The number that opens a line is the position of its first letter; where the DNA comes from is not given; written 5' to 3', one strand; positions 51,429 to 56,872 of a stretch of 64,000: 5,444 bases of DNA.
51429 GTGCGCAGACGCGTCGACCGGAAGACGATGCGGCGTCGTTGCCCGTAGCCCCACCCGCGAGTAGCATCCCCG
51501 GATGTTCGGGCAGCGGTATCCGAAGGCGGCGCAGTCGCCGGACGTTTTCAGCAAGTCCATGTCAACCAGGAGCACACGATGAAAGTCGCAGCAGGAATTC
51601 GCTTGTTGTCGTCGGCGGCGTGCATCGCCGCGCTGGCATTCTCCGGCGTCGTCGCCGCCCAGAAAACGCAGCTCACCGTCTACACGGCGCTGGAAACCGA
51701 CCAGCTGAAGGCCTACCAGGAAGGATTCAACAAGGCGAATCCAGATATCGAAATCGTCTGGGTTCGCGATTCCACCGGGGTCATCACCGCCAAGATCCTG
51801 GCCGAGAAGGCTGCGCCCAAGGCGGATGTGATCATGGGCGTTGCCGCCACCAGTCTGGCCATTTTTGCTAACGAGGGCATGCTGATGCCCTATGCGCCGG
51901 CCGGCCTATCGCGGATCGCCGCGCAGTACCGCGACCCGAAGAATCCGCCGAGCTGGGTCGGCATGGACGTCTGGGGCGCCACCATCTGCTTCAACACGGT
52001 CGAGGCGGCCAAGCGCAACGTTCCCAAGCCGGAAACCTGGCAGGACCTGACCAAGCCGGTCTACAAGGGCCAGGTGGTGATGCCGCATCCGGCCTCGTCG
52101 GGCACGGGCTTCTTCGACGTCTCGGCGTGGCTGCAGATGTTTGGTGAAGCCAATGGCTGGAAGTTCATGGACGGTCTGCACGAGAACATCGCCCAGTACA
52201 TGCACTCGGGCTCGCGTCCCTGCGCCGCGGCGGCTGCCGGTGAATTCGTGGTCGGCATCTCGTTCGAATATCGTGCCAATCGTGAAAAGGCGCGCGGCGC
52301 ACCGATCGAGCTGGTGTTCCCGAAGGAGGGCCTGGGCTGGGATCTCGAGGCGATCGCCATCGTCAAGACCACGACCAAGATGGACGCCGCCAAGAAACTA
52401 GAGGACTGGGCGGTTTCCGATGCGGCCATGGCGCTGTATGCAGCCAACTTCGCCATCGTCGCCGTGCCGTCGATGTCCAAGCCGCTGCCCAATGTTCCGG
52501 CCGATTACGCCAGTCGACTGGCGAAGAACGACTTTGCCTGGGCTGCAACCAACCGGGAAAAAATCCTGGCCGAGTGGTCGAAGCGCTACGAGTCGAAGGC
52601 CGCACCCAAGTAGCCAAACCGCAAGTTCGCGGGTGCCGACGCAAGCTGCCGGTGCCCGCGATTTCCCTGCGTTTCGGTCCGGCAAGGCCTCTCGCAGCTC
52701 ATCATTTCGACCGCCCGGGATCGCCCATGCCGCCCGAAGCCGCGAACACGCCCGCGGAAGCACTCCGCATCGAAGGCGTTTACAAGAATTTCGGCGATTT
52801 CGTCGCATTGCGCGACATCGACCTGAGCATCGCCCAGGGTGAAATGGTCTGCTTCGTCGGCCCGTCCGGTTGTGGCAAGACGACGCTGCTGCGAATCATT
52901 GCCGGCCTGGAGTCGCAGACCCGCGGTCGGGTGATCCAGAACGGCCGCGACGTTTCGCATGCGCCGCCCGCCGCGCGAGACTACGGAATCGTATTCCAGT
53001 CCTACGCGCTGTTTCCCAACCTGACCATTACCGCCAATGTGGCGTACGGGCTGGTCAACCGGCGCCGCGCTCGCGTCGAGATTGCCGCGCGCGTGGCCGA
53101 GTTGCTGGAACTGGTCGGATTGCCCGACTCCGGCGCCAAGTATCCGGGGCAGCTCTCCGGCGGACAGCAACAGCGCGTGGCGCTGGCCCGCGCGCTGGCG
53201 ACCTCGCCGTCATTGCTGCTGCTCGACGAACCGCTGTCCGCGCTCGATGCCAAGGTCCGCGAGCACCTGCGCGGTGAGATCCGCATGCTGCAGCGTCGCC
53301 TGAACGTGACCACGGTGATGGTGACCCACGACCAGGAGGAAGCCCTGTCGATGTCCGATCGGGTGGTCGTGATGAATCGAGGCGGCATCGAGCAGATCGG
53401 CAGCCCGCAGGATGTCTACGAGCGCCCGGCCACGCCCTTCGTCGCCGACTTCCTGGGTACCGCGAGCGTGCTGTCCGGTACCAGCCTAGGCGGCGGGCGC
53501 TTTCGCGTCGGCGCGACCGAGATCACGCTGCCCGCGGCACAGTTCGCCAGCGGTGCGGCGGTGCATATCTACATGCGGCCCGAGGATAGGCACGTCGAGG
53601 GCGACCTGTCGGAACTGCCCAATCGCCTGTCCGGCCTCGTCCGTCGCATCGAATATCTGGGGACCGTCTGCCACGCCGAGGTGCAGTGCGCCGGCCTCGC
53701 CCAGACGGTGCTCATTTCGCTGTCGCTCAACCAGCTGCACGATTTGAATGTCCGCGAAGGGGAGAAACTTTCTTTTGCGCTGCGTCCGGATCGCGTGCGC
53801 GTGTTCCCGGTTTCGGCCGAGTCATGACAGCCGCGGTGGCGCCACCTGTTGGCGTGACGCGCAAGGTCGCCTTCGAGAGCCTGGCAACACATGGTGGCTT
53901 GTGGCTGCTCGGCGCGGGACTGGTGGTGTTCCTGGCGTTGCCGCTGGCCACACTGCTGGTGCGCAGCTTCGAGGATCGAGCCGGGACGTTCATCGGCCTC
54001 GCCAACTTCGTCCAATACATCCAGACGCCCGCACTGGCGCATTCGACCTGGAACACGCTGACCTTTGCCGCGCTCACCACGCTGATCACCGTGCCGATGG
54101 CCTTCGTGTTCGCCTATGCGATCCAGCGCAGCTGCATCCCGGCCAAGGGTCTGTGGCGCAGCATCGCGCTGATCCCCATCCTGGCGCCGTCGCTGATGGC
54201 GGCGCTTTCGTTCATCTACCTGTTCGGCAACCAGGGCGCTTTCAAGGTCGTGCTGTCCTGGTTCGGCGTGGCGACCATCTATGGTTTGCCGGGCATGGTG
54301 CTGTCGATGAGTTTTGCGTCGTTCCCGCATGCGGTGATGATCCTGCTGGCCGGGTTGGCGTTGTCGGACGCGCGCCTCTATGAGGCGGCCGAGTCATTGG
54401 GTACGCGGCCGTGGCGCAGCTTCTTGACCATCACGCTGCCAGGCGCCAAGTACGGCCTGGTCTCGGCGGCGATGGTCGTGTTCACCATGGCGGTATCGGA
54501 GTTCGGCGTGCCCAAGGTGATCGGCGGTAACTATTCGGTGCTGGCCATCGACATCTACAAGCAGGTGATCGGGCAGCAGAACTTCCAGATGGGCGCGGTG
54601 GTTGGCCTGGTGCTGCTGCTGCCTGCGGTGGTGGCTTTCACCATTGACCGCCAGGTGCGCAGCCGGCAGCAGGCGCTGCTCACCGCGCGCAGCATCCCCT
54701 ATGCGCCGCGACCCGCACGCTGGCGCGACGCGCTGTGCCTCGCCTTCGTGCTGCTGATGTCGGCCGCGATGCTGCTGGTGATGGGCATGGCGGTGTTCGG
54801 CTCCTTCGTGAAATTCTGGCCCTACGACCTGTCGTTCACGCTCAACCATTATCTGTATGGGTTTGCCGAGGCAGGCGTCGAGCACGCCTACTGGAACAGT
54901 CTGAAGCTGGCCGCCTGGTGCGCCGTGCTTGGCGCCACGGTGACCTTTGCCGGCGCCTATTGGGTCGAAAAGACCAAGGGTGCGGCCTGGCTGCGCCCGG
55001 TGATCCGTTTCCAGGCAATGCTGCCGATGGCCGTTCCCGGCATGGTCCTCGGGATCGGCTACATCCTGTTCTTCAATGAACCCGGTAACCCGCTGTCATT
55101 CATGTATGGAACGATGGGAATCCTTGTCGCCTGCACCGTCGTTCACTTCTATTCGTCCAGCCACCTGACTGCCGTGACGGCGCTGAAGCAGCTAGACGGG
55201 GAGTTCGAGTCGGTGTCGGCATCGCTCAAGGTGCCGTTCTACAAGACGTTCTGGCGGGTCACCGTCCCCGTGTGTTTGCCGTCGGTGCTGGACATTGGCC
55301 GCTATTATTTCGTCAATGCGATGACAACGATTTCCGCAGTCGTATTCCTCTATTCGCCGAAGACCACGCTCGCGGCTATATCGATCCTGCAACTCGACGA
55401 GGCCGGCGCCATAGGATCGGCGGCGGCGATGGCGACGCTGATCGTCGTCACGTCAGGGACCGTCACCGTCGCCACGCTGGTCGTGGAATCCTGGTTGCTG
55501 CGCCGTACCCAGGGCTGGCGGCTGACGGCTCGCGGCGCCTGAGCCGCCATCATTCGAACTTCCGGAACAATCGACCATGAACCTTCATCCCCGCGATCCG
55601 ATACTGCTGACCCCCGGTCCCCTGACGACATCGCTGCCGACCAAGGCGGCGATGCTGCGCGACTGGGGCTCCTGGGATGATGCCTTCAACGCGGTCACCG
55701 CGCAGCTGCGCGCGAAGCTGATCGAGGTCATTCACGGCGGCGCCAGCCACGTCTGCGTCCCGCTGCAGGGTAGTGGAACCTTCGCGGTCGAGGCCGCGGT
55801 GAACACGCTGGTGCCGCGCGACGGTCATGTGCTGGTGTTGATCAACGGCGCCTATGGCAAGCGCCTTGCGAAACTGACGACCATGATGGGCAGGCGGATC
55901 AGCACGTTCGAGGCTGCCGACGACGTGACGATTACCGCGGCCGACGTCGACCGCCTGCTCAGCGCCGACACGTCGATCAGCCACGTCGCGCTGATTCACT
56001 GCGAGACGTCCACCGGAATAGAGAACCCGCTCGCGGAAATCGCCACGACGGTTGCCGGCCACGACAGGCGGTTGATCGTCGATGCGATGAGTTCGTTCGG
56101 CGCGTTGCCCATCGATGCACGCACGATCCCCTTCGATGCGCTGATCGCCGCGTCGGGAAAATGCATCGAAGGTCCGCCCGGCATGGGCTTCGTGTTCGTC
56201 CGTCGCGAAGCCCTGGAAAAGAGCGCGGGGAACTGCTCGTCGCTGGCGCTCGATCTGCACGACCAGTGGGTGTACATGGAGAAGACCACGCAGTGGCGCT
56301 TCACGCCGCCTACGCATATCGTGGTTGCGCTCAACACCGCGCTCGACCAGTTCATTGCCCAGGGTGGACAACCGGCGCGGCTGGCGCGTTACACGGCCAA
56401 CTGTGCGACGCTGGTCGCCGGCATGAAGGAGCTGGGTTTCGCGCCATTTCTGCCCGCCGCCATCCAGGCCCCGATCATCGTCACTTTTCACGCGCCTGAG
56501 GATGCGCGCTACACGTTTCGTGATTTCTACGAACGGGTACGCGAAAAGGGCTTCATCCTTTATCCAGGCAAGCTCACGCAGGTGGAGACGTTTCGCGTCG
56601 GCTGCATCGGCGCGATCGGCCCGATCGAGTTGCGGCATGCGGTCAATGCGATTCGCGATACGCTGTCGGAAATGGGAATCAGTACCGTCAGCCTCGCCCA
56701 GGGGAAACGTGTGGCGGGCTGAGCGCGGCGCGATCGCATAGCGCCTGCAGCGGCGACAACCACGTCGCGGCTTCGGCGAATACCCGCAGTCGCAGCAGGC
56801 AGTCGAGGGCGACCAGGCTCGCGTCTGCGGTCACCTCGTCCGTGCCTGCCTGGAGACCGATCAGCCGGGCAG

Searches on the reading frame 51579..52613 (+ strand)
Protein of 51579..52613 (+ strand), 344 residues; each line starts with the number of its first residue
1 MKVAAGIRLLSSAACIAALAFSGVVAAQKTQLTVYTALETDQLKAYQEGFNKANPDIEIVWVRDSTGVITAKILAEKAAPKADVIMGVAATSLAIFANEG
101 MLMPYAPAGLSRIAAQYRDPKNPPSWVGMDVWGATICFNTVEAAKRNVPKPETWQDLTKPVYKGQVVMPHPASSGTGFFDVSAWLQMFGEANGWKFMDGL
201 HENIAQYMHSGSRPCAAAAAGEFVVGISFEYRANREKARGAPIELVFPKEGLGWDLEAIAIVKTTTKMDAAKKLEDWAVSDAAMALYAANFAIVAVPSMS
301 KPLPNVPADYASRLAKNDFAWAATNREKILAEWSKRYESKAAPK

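Call 48: search_protein_families(library=ncbifam, proteins=[window:51579-52613:+], max_evalue=1e-10)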
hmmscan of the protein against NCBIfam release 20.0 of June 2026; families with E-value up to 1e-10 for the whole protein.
window:51579-52613:+ (344 aa): 4 families
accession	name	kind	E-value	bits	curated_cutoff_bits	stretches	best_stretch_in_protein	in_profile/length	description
TIGR03261.1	phnS2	equivalog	6.6e-153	508.7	392.75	1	13-341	5-333/334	putative 2-aminoethylphosphonate ABC transporter substrate-binding protein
NF011620.1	PRK15046.1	equivalog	5.7e-18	64.8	310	1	11-283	6-277/334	2-aminoethylphosphonate ABC transporter substrate-binding protein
TIGR03227.1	PhnS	equivalog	6.6e-13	48.3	395.3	1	7-286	12-291/360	2-aminoethylphosphonate ABC transporter substrate-binding protein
TIGR01254.1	sfuA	subfamily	7.2e-13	48.5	93.4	1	30-287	5-259/306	thiamine ABC transporter substrate-binding protein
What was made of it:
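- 51579..52613 (+): phnS2, AEP ABC transporter substrate-binding protein (divergent operon). TIGR03261 509 bits (cut-off 393), call 48.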

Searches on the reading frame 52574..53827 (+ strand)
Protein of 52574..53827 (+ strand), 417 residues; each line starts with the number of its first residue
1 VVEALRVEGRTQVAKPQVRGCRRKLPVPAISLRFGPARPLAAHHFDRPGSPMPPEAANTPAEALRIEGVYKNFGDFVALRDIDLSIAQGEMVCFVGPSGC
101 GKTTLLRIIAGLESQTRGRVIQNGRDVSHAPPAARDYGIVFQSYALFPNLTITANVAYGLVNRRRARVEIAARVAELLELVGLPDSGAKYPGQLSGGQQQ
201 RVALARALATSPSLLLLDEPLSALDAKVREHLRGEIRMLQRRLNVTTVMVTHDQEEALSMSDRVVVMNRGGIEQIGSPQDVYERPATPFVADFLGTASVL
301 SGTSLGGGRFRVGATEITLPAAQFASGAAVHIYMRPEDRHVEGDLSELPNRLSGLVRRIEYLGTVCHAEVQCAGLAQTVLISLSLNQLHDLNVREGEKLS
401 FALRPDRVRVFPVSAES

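Call 48: search_protein_families(library=ncbifam, proteins=[window:52574-53827:+], max_evalue=1e-10)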
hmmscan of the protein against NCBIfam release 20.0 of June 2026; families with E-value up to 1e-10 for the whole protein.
window:52574-53827:+ (417 aa): 178 families (the best 25 are shown)
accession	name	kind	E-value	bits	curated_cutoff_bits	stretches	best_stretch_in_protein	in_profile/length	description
TIGR03265.1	PhnT2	equivalog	7.7e-152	505.6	457.7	1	62-411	3-352/353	putative 2-aminoethylphosphonate ABC transporter ATP-binding protein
NF006987.0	PRK09452.1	equivalog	1.2e-100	336.8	482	1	61-382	15-342/378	spermidine/putrescine ABC transporter ATP-binding protein PotA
TIGR01187.1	potA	subfamily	6.2e-96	321.3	355.6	1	95-410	2-324/325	polyamine ABC transporter ATP-binding protein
TIGR00968.1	3a0106s01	subfamily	1.2e-94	316.2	342.75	1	65-300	2-237/237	sulfate ABC transporter ATP-binding protein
NF008653.0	PRK11650.1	subfamily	1.3e-93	313.9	432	1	63-412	3-348/357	sn-glycerol-3-phosphate ABC transporter ATP-binding protein UgpC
NF043075.1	MMSYN1_0197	equivalog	7.6e-92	307.8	550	1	64-373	3-309/341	spermidine/putrescine ABC transporter ATP-binding protein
NF008105.0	PRK10851.1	equivalog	2.9e-90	302.6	502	1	64-380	3-320/362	sulfate/thiosulfate ABC transporter ATP-binding protein CysA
TIGR03258.1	PhnT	equivalog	2e-89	300.1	499.15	1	62-408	7-354/359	2-aminoethylphosphonate ABC transport system ATP-binding subunit PhnT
NF008513.0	PRK11432.1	equivalog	2.2e-89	299.8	496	1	64-390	7-329/351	ferric ABC transporter ATP-binding protein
NF040840.2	tungstate_WtpC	equivalog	6.2e-84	282.2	440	1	64-411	2-347/347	tungstate ABC transporter ATP-binding protein WtpC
NF040933.2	ABC_arch_GlcV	equivalog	3.2e-83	279.5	450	1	65-411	4-357/357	glucose ABC transporter ATP-binding protein GlcV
NF008621.0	PRK11607.1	equivalog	4e-81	272.7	613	1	63-371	19-335/377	putrescine ABC transporter ATP-binding subunit PotG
NF008233.0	PRK11000.1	equivalog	5.4e-78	262.4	568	1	65-411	5-353/369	maltose/maltodextrin ABC transporter ATP-binding protein MalK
TIGR01186.1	proV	subfamily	6.6e-65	219.6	326.6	1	73-331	3-266/363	betaine/proline/choline family ABC transporter ATP-binding protein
TIGR03415.1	ABC_choXWV_ATP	equivalog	4.4e-58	197.1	483.75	1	69-297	30-268/382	choline ABC transporter ATP-binding protein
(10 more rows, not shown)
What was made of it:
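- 52574..53827 (+): phnT2, AEP ABC transporter ATPase. This is the longest ORF; the true start is probably near 52.73 kb. TIGR03265 506 bits (cut-off 458), match from residue 62 (call 48).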

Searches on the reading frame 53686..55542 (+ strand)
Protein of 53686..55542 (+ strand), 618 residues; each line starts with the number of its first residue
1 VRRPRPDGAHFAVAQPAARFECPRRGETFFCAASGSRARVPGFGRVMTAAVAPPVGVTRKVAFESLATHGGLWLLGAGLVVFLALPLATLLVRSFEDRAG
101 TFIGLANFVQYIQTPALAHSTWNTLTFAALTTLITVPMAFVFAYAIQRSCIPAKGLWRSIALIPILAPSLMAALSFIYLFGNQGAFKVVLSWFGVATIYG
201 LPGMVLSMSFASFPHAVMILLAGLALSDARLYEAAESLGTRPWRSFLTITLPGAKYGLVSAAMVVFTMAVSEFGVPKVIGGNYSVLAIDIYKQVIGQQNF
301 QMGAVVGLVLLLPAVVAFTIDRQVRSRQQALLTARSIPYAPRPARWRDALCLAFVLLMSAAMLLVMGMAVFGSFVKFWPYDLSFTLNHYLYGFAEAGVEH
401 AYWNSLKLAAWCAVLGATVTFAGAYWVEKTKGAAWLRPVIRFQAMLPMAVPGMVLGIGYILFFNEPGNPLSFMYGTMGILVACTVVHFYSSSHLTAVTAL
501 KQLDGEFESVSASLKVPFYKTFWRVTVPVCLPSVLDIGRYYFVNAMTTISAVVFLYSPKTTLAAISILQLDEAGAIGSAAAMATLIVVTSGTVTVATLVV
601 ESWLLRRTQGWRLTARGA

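Call 48: search_protein_families(library=ncbifam, proteins=[window:53686-55542:+], max_evalue=1e-10)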
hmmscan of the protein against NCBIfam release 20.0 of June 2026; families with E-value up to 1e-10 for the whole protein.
window:53686-55542:+ (618 aa): 20 families
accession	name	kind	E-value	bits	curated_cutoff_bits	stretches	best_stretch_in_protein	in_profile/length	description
TIGR03262.1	PhnU2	equivalog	6.7e-237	787.5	593.25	1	74-612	9-544/546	putative 2-aminoethylphosphonate ABC transporter permease subunit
TIGR00969.1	3a0106s02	subfamily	1.7e-31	109.7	240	1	79-321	27-266/272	sulfate ABC transporter permease subunit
TIGR02141.1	modB_ABC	equivalog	2.7e-31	108.8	182.6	1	124-317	3-198/208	molybdate ABC transporter permease subunit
TIGR01581.1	Mo_ABC_porter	hypoth_equivalog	5e-29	101.4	210.3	1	104-318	6-223/225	ABC transporter permease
NF040839.1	tungstate_WtpB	equivalog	3.4e-25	89.1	340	1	74-327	8-250/251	tungstate ABC transporter permease WtpB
TIGR02140.1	permease_CysW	equivalog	1.9e-22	80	329.1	1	79-304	13-239/261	sulfate ABC transporter permease subunit CysW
TIGR02139.1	permease_CysT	equivalog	2e-22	80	246.1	1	80-318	17-252/265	sulfate ABC transporter permease subunit CysT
NF011624.0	PRK15050.1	equivalog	9.6e-21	74.1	247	1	79-329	35-290/297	2-aminoethylphosphonate ABC transporter permease subunit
NF006939.0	PRK09421.1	equivalog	1.3e-20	73.8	262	1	125-275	16-167/230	molybdate ABC transporter permease subunit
NF007963.0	PRK10683.1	equivalog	4e-20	72.4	489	1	83-317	61-301/317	putrescine ABC transporter permease PotH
NF007044.0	PRK09497.1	equivalog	1.5e-17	64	348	1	79-312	19-262/285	spermidine/putrescine ABC transporter permease PotB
NF006952.0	PRK09433.1-3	equivalog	4.3e-17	62.1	679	1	73-523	19-453/534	thiamine/thiamine pyrophosphate ABC transporter permease ThiP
NF043074.1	MMSYN1_0196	equivalog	6.1e-17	61.8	350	1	82-319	24-257/277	spermidine/putrescine ABC transporter permease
NF008208.0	PRK10971.1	equivalog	7.7e-16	58.4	415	1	82-285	27-224/277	sulfate/thiosulfate ABC transporter permease CysT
TIGR03226.1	PhnU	equivalog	1.1e-14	54.7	283.45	1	73-328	45-307/311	2-aminoethylphosphonate ABC transporter permease subunit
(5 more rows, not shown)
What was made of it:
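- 53686..55542 (+): phnU2, AEP ABC transporter permease. This is the longest ORF; the true start is probably near 53.82 kb. TIGR03262 788 bits (cut-off 593), call 48.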

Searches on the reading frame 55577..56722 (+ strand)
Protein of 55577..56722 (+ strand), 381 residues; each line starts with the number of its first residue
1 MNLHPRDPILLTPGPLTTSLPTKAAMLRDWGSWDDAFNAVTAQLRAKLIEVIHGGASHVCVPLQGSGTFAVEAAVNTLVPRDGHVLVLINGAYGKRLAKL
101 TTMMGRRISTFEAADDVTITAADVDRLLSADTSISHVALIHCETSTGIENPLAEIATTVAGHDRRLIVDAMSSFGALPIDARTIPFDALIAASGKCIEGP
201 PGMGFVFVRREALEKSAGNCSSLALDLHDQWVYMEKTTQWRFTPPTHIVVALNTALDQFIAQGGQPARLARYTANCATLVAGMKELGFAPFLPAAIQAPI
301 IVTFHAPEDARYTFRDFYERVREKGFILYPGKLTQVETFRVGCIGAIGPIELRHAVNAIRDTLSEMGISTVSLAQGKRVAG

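Call 48: search_protein_families(library=ncbifam, proteins=[window:55577-56722:+], max_evalue=1e-10)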
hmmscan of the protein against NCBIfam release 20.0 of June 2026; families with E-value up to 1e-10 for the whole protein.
window:55577-56722:+ (381 aa): 7 families
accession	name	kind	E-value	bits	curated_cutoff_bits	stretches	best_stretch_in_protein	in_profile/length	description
NF010006.0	PRK13479.1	equivalog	2e-170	566.8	296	1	6-369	4-367/369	2-aminoethylphosphonate--pyruvate transaminase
TIGR02326.1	transamin_PhnW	equivalog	1.3e-148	494.9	400.8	1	6-364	2-361/363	2-aminoethylphosphonate--pyruvate transaminase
TIGR03301.1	PhnW-AepZ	equivalog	5.9e-142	473.2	360.8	1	9-362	1-354/355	2-aminoethylphosphonate aminotransferase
NF046070.1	PyrdoxPyrvTramin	equivalog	2.7e-41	141.7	600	1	8-366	6-367/369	pyridoxamine--pyruvate transaminase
NF045640.1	AspGlyoxATaseBhcA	equivalog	4.7e-19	68.6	650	1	12-273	9-273/395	L-aspartate--glyoxylate aminotransferase BhcA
TIGR01979.1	sufS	subfamily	5.4e-11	42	475.1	1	100-215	128-240/403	SufS family cysteine desulfurase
TIGR04343.1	egtE_PLP_lyase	equivalog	6.1e-11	41.7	400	1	55-220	68-227/370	ergothioneine biosynthesis PLP-dependent enzyme EgtE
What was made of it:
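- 55577..56722 (+): phnW, 2-aminoethylphosphonate--pyruvate transaminase. NF010006 567 bits (cut-off 296) and TIGR02326 495 bits (cut-off 401), call 48.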

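Call 74: find_encoding_contigs(protein=window:55577-56722:+, flank=10000, max_places=3)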
Protein window:55577-56722:+ (381 aa): no gene with exactly this product is on record in the collection.
